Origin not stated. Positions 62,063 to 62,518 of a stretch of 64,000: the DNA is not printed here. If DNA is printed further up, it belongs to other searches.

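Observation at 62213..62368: Unannotated 51-aa precursor peptide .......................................-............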

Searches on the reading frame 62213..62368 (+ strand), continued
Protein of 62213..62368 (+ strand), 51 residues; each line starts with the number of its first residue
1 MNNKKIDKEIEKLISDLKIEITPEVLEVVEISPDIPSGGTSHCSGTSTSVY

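Call 30: search_protein_families(library=ncbifam, proteins=[L093:10525-11076:+, L093:11078-11890:+, L093:12044-12925:+, L093:12943-13227:+, L093:13224-14432:+, L093:14429-15910:+, L093:15921-18179:+, L093:18176-19438:+, L093:9003-9812:+, L006:1647-1895:+], max_evalue=0.001)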
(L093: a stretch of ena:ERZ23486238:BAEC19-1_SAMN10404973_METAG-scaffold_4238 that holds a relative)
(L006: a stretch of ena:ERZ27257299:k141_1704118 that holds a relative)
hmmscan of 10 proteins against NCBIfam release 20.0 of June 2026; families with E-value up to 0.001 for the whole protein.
L093:10525-11076:+ (183 aa): 1 family
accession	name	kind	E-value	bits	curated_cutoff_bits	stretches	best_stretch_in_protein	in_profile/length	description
TIGR04133.1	rSAM_w_lipo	hypoth_equivalog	0.00029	19.9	425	1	124-161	21-58/350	TIGR04133 family radical SAM/SPASM protein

L093:11078-11890:+ (270 aa): 51 families (the best 25 are shown)
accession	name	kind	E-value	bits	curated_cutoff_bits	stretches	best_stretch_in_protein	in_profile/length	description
TIGR04545.1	rSAM_ahbD_hemeb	equivalog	1.5e-28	100.3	500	1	1-134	52-184/339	heme b synthase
TIGR04051.1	rSAM_NirJ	equivalog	7.7e-25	87.6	515.45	1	2-134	55-185/354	heme d1 biosynthesis radical SAM protein NirJ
NF045574.1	sacti_mat_StsB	exception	1.1e-24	87.2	625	1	2-260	148-415/466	StsB family radical SAM/SPASM domain sactipeptide maturase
TIGR04466.1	rSAM_BlsE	equivalog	2.3e-22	79.9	400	1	1-109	53-160/327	cytosylglucuronate decarboxylase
TIGR04347.1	pseudo_SAM_Halo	equivalog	4.8e-22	78.7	525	1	2-121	91-208/390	TIGR04347 family pseudo-SAM/SPASM protein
TIGR04053.2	TIGR04053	equivalog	2.1e-21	76.6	395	1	1-140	62-201/366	TIGR04053 family radical SAM/SPASM domain-containing protein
TIGR04546.1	rSAM_ahbC_deAc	equivalog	5.2e-21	74.9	650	1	2-132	92-220/390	12,18-didecarboxysiroheme deacetylase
TIGR04055.1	rSAM_NirJ2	equivalog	1.9e-20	73.7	500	1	2-132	52-181/326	putative heme d1 biosynthesis radical SAM protein NirJ2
TIGR04303.1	GeoRSP_rSAM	equivalog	4.1e-20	72.6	400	2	2-114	55-167/325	GeoRSP system radical SAM/SPASM protein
TIGR04054.1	rSAM_NirJ1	equivalog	1.3e-19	70.2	650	1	2-133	89-218/387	putative heme d1 biosynthesis radical SAM protein NirJ1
TIGR04251.1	SCM_rSAM_ScmF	equivalog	2.6e-19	69.8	400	1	1-131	59-188/353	SynChlorMet cassette radical SAM/SPASM protein ScmF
TIGR03962.1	mycofact_rSAM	equivalog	3.2e-18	66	265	2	2-132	64-192/339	mycofactocin radical SAM maturase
TIGR04103.1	rSAM_nif11_3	equivalog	8.1e-18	64.2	725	1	2-109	57-163/412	nif11-class peptide radical SAM maturase 3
TIGR04250.1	SCM_rSAM_ScmE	equivalog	8.3e-18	64.4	400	1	2-117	56-171/358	SynChlorMet cassette radical SAM/SPASM protein ScmE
NF050035.1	rSAM_WgK_link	exception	3.5e-17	62.5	650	1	1-136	62-195/367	radical SAM/SPASM peptide maturase WgkB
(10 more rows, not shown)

L093:12044-12925:+ (293 aa): 19 families
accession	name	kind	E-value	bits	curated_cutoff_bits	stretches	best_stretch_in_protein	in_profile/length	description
TIGR04082.1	rSAM_for_selen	equivalog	8.5e-10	38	350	1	18-135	249-362/516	thio(seleno)oxazole modification radical SAM maturase SbtM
TIGR04053.2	TIGR04053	equivalog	1.2e-09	37.9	395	1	11-129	50-173/366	TIGR04053 family radical SAM/SPASM domain-containing protein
TIGR04250.1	SCM_rSAM_ScmE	equivalog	3.3e-09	36.1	400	1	9-126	43-162/358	SynChlorMet cassette radical SAM/SPASM protein ScmE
TIGR02109.1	PQQ_syn_pqqE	equivalog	1.8e-08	33.7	381.35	1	4-130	42-170/358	pyrroloquinoline quinone biosynthesis protein PqqE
TIGR04347.1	pseudo_SAM_Halo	equivalog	4.6e-08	32.7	525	1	6-127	75-197/390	TIGR04347 family pseudo-SAM/SPASM protein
TIGR03470.1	HpnH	equivalog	3.6e-07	29.5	225.05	1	5-143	62-200/318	adenosyl-hopene transferase HpnH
TIGR04103.1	rSAM_nif11_3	equivalog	4.5e-07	28.8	725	1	6-105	41-141/412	nif11-class peptide radical SAM maturase 3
TIGR04546.1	rSAM_ahbC_deAc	equivalog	2.2e-06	26.7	650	1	5-128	75-199/390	12,18-didecarboxysiroheme deacetylase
TIGR04251.1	SCM_rSAM_ScmF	equivalog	2.5e-06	27.1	400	1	4-132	42-172/353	SynChlorMet cassette radical SAM/SPASM protein ScmF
TIGR04051.1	rSAM_NirJ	equivalog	6.2e-06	25.4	515.45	1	5-129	38-163/354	heme d1 biosynthesis radical SAM protein NirJ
TIGR04303.1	GeoRSP_rSAM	equivalog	9.1e-06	25.5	400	1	7-130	40-165/325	GeoRSP system radical SAM/SPASM protein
TIGR03961.1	rSAM_PTO1314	hypoth_equivalog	3.2e-05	23.4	306.05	1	11-141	63-190/332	PTO1314 family radical SAM protein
NF050035.1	rSAM_WgK_link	exception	5e-05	22.5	650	1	4-128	45-170/367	radical SAM/SPASM peptide maturase WgkB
TIGR03913.1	rad_SAM_trio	equivalog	6.3e-05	21.5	591.75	1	6-124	55-174/477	GDL motif peptide-associated radical SAM/SPASM maturase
TIGR04545.1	rSAM_ahbD_hemeb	equivalog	6.5e-05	22.5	500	1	6-132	37-165/339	heme b synthase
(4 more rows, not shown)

L093:12943-13227:+ (94 aa): 0 families

L093:13224-14432:+ (402 aa): 72 families (the best 25 are shown)
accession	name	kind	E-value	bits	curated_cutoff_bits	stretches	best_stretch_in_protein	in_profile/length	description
TIGR03962.1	mycofact_rSAM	equivalog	1.4e-40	139.6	265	2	50-220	7-173/339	mycofactocin radical SAM maturase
TIGR04250.1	SCM_rSAM_ScmE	equivalog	2.8e-35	121.9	400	1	53-392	1-348/358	SynChlorMet cassette radical SAM/SPASM protein ScmE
TIGR04051.1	rSAM_NirJ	equivalog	2.3e-29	102.5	515.45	1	56-233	3-175/354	heme d1 biosynthesis radical SAM protein NirJ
NF050035.1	rSAM_WgK_link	exception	1e-28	100.4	650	1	52-217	6-168/367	radical SAM/SPASM peptide maturase WgkB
TIGR04053.2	TIGR04053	equivalog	7e-27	94.6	395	2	53-223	6-176/366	TIGR04053 family radical SAM/SPASM domain-containing protein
TIGR04545.1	rSAM_ahbD_hemeb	equivalog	1.9e-26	93.3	500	1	57-223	2-165/339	heme b synthase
NF045574.1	sacti_mat_StsB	exception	2e-26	92.9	625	1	57-220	98-256/466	StsB family radical SAM/SPASM domain sactipeptide maturase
TIGR04347.1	pseudo_SAM_Halo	equivalog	2.5e-26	92.8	525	1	55-230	38-208/390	TIGR04347 family pseudo-SAM/SPASM protein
TIGR04054.1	rSAM_NirJ1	equivalog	1.2e-23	83.4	650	1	46-221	27-198/387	putative heme d1 biosynthesis radical SAM protein NirJ1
TIGR04546.1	rSAM_ahbC_deAc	equivalog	6.7e-22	77.8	650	1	55-222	39-202/390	12,18-didecarboxysiroheme deacetylase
TIGR04303.1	GeoRSP_rSAM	equivalog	8.1e-22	78.2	400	1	52-230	2-173/325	GeoRSP system radical SAM/SPASM protein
TIGR02668.1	moaA_archaeal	equivalog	5.1e-21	74.9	325.25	1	60-221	15-174/303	GTP 3',8-cyclase MoaA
TIGR04055.1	rSAM_NirJ2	equivalog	9.7e-21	74.6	500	1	56-392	1-325/326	putative heme d1 biosynthesis radical SAM protein NirJ2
TIGR04340.1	rSAM_ACGX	hypoth_equivalog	6.3e-20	71.7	400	1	58-390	6-338/341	radical SAM/SPASM domain protein, ACGX system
TIGR04251.1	SCM_rSAM_ScmF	equivalog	1.4e-19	70.7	400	1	61-380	10-328/353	SynChlorMet cassette radical SAM/SPASM protein ScmF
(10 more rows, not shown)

L093:14429-15910:+ (493 aa): 19 families
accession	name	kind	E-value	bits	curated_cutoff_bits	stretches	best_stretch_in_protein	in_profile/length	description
TIGR03975.1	rSAM_ocin_1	subfamily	2e-27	96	281.85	1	142-458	140-466/606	RiPP maturation radical SAM C-methyltransferase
TIGR04479.1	bcpD_PhpK_rSAM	subfamily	1e-25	90.1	600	1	257-426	239-408/504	PhpK family radical SAM P-methyltransferase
TIGR04072.2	rSAM_ladder_B12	equivalog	6.7e-23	81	360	1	160-420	98-342/443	lipid biosynthesis B12-binding/radical SAM protein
TIGR04385.1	B12_rSAM_cofa1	equivalog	6e-21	75.2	450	1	151-427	91-364/438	B12 lower ligand biosynthesis radical SAM protein BzaD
TIGR03471.1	HpnJ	equivalog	2.9e-19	69.3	577.6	1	262-434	200-372/472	hopanoid biosynthesis associated radical SAM protein HpnJ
NF050148.1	rSAM_ApyD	equivalog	3.8e-19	68.5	750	1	108-423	53-362/645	RiPP biosynthesis radical SAM protein ApyD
TIGR04013.1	B12_SAM_MJ_1487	hypoth_equivalog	1.6e-18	66.7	251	2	361-450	267-356/382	TIGR04013 family B12-binding domain/radical SAM domain-containing protein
TIGR04014.1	B12_SAM_MJ_0865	equivalog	6e-17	61.5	360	1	188-436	91-345/434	methyl-coenzyme M reductase glutamine C-methyltransferase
TIGR02026.1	BchE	equivalog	1e-13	51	481.35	1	259-425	194-363/497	magnesium-protoporphyrin IX monomethyl ester anaerobic oxidative cyclase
NF045585.1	rSAM_slr0320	equivalog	3.9e-12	45.5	775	1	260-405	236-385/511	photosystem II high light acclimation radical SAM protein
NF038361.1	rSAM_Sden_1168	equivalog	5.8e-12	44.9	575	1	251-433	274-457/560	Sden_1168 family B12-binding radical SAM P-methyltransferase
NF033070.1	rSAM_AprD4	equivalog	2.4e-10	39.9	500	1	205-423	138-362/456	AprD4 family radical SAM diol-dehydratase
TIGR03960.1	rSAM_fuse_unch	hypoth_equivalog_domain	1.5e-07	30.3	462.3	1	263-426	257-423/605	TIGR03960 family B12-binding radical SAM protein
TIGR04295.1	B12_rSAM_oligo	hypoth_equivalog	7.8e-07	28.1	400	1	262-380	203-314/422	TIGR04295 family B12-binding domain-containing radical SAM protein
NF040546.1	rSAM_CUAEP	equivalog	5.4e-06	25.4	500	1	262-419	174-333/468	CUAEP/CCAEP-tail radical SAM (seleno)protein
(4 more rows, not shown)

L093:15921-18179:+ (752 aa): 4 families
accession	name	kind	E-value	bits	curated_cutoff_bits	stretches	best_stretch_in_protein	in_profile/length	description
TIGR04249.1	SCM_chp_ScmC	equivalog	3.9e-09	36.3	125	1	554-609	117-171/292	SynChlorMet cassette protein ScmC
TIGR04355.1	HprK_rel_B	hypoth_equivalog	4.8e-08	32.5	200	0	221-277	141-196/351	HprK-related kinase B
TIGR04352.1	HprK_rel_A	equivalog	6.5e-08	32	200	1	562-627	96-158/280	HprK-related kinase A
TIGR00679.1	hpr-ser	equivalog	6.6e-06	25.6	240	1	208-285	117-192/300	HPr(Ser) kinase/phosphatase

L093:18176-19438:+ (420 aa): 68 families (the best 25 are shown)
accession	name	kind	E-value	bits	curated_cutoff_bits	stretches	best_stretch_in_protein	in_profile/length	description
TIGR03962.1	mycofact_rSAM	equivalog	1.8e-36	126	265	1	76-394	6-312/339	mycofactocin radical SAM maturase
TIGR04250.1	SCM_rSAM_ScmE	equivalog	1.6e-34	119.4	400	2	81-245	2-164/358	SynChlorMet cassette radical SAM/SPASM protein ScmE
TIGR04545.1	rSAM_ahbD_hemeb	equivalog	3.7e-31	108.8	500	1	84-392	2-315/339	heme b synthase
TIGR02109.1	PQQ_syn_pqqE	equivalog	6.1e-29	101.1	381.35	1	79-386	4-303/358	pyrroloquinoline quinone biosynthesis protein PqqE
NF045574.1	sacti_mat_StsB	exception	1.5e-28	99.9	625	1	82-403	96-402/466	StsB family radical SAM/SPASM domain sactipeptide maturase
TIGR04103.1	rSAM_nif11_3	equivalog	2.5e-26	92.2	725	1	85-395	8-325/412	nif11-class peptide radical SAM maturase 3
TIGR04053.2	TIGR04053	equivalog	6.3e-26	91.5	395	1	79-286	5-212/366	TIGR04053 family radical SAM/SPASM domain-containing protein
TIGR04055.1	rSAM_NirJ2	equivalog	1.4e-25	90.5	500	1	84-392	2-301/326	putative heme d1 biosynthesis radical SAM protein NirJ2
TIGR03977.1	rSAM_pair_HxsC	equivalog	5.9e-25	87.7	267.9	1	88-267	31-212/292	His-Xaa-Ser system radical SAM maturase HxsC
NF050035.1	rSAM_WgK_link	exception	1.2e-24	87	650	1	79-271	6-195/367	radical SAM/SPASM peptide maturase WgkB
TIGR04051.1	rSAM_NirJ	equivalog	3.1e-24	85.6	515.45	1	84-248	4-165/354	heme d1 biosynthesis radical SAM protein NirJ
TIGR04303.1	GeoRSP_rSAM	equivalog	2.6e-23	83.1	400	1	78-383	1-297/325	GeoRSP system radical SAM/SPASM protein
TIGR02668.1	moaA_archaeal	equivalog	5e-23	81.5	325.25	1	86-352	14-275/303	GTP 3',8-cyclase MoaA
TIGR03913.1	rad_SAM_trio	equivalog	6e-23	80.9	591.75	1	80-410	17-350/477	GDL motif peptide-associated radical SAM/SPASM maturase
TIGR04546.1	rSAM_ahbC_deAc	equivalog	7.1e-23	81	650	1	81-248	39-202/390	12,18-didecarboxysiroheme deacetylase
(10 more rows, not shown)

L093:9003-9812:+ (269 aa): 6 families
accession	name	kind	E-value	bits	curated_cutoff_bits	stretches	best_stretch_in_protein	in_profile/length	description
TIGR03026.1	NDP-sugDHase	subfamily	7.4e-30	104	189.8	1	85-259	115-294/413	nucleotide sugar dehydrogenase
NF041297.1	UDPGDh_AglM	equivalog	1.5e-23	83.4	670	1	83-258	114-297/429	UDP-glucose 6-dehydrogenase AglM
NF011631.0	PRK15057.1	equivalog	7.8e-15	54.9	757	1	76-241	102-265/388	UDP-glucose 6-dehydrogenase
NF047673.2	TeichurnBiosyTuaD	equivalog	1.1e-14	54.5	700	1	103-259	142-291/439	UDP-glucose 6-dehydrogenase TuaD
NF040825.1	UDPMaNacDH_Arch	equivalog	1.3e-12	47.3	750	1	84-244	112-273/418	UDP-N-acetyl-D-mannosamine dehydrogenase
NF008286.0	PRK11064.1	equivalog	2.6e-08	32.9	459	1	119-244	163-281/420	UDP-N-acetyl-D-mannosamine dehydrogenase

L006:1647-1895:+ (82 aa): 0 families

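Call 39: find_related_loci(query=A3, collection=metagenome_contigs, flank=10000)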
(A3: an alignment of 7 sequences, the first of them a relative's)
Query A3 (51 aa) in metagenome_contigs; peptide patterns used: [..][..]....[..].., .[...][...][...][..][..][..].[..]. (x = any residue, [..] = any of these).
191 stretches matched a pattern; 5 encode a relative of the query (tblastn E <= 1e-3); 5 distinct loci.
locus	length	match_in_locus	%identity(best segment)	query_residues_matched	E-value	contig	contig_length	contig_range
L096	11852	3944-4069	64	4-45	1e-16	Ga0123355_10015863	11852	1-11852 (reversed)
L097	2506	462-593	55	3-46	3e-16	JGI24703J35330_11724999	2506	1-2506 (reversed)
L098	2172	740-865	62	5-46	2e-15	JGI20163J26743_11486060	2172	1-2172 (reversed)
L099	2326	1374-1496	44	1-43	8e-12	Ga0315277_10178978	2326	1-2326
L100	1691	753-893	40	1-44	8e-10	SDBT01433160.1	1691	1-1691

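Call 60: search_protein_families(library=pfam, proteins=[L001:12227-12910:+, L001:12928-13602:+, L001:14161-15756:+, L001:15773-16507:+, L001:16782-17429:+], max_evalue=0.01)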
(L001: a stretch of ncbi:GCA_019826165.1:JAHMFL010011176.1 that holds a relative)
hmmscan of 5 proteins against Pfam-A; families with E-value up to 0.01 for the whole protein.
L001:12227-12910:+ (227 aa): 0 families

L001:12928-13602:+ (224 aa): 2 families
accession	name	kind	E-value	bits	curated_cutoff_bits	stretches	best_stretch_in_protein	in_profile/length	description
PF12698.13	ABC2_membrane_3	-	6.2e-05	22.7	31.6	1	81-210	213-346/347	ABC-2 family transporter protein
PF01061.29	ABC2_membrane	-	0.00062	19.8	26.9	1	64-185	87-209/211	ABC-2 type transporter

L001:14161-15756:+ (531 aa): 2 families
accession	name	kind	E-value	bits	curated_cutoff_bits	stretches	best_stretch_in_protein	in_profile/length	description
PF13529.12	Peptidase_C39_2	-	7.5e-06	27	24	1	350-491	3-141/143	Peptidase_C39 like family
PF01640.23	Peptidase_C10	-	1.7e-05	25.6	26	1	425-503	113-186/194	Peptidase C10 family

L001:15773-16507:+ (244 aa): 0 families

L001:16782-17429:+ (215 aa): 0 families

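Call 69: search_protein_families(library=padloc, proteins=[window:62213-62368:+, L001:14161-15756:+, L093:15921-18179:+], max_evalue=0.001)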
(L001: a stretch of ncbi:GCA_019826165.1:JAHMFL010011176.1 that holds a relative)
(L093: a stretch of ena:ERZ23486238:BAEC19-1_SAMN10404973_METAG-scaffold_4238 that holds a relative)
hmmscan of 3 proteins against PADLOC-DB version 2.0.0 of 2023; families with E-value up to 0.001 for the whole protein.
window:62213-62368:+ (51 aa): 0 families

L001:14161-15756:+ (531 aa): 0 families

L093:15921-18179:+ (752 aa): 1 family
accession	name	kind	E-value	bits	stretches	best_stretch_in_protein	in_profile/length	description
PDLC04140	mad8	-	5.5e-06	24.1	0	232-262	20-53/314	mads_8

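Call 77: search_protein_families(library=ncbifam, alignment_id=A3, max_evalue=1)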
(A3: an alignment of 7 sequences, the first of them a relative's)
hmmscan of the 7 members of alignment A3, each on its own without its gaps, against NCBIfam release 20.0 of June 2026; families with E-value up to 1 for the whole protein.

A. member 1, P0001 (51 aa): 1 family
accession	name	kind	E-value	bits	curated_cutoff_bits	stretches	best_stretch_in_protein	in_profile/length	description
NF033400.3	thiazolyl_B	subfamily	0.025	14.6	30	1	12-49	3-41/45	thiazolylpeptide-type bacteriocin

B. families by the number of members that match (of 7 scanned): 2 families
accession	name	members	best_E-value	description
NF033400.3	thiazolyl_B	2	0.016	thiazolylpeptide-type bacteriocin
TIGR03892.1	thiopep_precurs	1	0.27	thiazolylpeptide-type bacteriocin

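Call 80: find_related_loci(query=A3, collection=viral_contigs, flank=8000)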
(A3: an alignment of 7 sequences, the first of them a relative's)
Query A3 (51 aa) in viral_contigs; peptide patterns used: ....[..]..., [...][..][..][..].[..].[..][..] (x = any residue, [..] = any of these).
92 stretches matched a pattern, but none encodes a relative of the query by tblastn (E <= 1e-3).

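Call 91: list_cluster_members(proteins=[P0001, P0008, P0004, P0006])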
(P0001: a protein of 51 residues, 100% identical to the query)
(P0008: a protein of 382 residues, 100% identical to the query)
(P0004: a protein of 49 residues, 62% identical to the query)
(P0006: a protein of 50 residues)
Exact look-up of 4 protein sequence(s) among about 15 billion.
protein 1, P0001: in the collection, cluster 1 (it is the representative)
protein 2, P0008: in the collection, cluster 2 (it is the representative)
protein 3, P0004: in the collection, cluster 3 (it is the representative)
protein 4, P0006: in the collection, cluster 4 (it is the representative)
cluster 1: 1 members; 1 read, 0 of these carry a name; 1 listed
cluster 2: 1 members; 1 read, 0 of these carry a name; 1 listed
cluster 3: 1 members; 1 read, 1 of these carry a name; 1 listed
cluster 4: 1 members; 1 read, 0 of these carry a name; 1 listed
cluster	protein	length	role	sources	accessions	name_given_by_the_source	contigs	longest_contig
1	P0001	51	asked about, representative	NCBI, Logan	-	-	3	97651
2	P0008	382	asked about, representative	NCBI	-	-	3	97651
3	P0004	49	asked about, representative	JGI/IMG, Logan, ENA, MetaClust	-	\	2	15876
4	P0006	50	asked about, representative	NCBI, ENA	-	-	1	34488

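Call 96: search_dna_similar(query=window:62213-62365:+, collection=plasmids, mode=protein, max_evalue=1, max_rows=10)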
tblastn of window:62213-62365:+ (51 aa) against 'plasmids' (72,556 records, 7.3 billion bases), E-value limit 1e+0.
No match.
